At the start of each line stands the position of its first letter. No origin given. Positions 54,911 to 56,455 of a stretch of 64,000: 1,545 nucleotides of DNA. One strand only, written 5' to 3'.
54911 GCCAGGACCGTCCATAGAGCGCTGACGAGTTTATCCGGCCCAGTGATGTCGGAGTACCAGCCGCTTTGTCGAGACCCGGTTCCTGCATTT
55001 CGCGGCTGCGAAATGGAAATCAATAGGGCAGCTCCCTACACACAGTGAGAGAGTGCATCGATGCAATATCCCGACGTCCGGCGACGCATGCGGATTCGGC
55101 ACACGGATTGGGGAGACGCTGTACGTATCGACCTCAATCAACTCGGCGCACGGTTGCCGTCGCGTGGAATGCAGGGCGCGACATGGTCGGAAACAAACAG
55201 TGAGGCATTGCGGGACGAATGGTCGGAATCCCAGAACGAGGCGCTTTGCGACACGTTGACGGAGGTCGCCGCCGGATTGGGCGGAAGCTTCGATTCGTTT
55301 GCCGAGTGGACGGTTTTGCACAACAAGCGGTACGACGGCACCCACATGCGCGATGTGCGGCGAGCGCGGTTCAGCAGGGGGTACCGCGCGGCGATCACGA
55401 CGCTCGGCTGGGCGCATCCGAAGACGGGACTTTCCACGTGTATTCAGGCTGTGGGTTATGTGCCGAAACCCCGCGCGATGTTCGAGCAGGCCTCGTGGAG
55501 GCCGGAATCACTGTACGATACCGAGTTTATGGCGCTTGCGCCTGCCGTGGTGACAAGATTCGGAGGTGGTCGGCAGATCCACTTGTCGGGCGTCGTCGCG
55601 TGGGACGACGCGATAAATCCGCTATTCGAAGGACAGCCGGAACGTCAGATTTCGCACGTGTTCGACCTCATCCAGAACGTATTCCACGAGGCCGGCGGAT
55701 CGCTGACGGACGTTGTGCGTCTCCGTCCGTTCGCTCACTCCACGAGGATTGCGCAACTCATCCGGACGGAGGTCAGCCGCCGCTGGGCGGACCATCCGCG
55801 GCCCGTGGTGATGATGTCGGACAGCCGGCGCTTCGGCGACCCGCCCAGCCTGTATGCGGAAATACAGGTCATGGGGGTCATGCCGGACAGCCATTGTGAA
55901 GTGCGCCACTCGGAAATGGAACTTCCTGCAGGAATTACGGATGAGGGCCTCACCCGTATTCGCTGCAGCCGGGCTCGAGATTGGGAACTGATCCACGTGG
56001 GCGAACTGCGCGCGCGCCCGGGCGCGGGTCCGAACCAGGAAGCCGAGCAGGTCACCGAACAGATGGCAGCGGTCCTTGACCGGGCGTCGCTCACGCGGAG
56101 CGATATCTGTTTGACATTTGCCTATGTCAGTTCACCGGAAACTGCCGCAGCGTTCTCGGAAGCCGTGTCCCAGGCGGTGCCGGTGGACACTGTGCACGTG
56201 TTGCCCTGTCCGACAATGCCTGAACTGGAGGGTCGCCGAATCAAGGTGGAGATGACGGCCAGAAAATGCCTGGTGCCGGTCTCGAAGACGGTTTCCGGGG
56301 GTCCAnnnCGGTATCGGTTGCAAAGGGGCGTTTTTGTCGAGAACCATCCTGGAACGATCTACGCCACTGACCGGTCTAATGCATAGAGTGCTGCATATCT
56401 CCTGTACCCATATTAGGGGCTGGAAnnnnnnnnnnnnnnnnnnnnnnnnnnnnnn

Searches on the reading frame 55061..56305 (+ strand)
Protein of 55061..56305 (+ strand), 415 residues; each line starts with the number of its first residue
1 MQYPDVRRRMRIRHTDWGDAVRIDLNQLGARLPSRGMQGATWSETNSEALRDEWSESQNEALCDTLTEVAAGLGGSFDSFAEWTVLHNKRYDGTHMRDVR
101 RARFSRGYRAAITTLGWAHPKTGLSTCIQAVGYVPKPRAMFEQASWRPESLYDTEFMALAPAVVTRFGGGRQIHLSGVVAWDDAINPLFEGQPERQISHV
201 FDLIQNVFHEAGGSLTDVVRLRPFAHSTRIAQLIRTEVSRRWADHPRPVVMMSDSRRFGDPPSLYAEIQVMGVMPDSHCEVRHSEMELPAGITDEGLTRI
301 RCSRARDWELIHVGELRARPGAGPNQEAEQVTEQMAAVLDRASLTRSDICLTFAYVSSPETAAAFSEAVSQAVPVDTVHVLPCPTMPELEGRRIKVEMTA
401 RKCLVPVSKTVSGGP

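Call 18: search_protein_families(library=pfam, proteins=[window:55061-56305:+], max_evalue=0.00001)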
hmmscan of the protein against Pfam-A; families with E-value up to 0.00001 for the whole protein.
window:55061-56305:+ (415 aa): 1 family
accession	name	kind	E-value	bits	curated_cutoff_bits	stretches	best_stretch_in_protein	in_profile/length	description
PF01042.26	Ribonuc_L-PSP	-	5.9e-14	52.5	27.3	1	170-258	18-107/121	Endoribonuclease L-PSP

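Call 26: search_protein_families(library=ncbifam, proteins=[window:55061-56305:+], max_evalue=1e-8)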
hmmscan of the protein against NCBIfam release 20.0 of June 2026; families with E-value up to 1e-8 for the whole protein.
window:55061-56305:+ (415 aa): 0 families
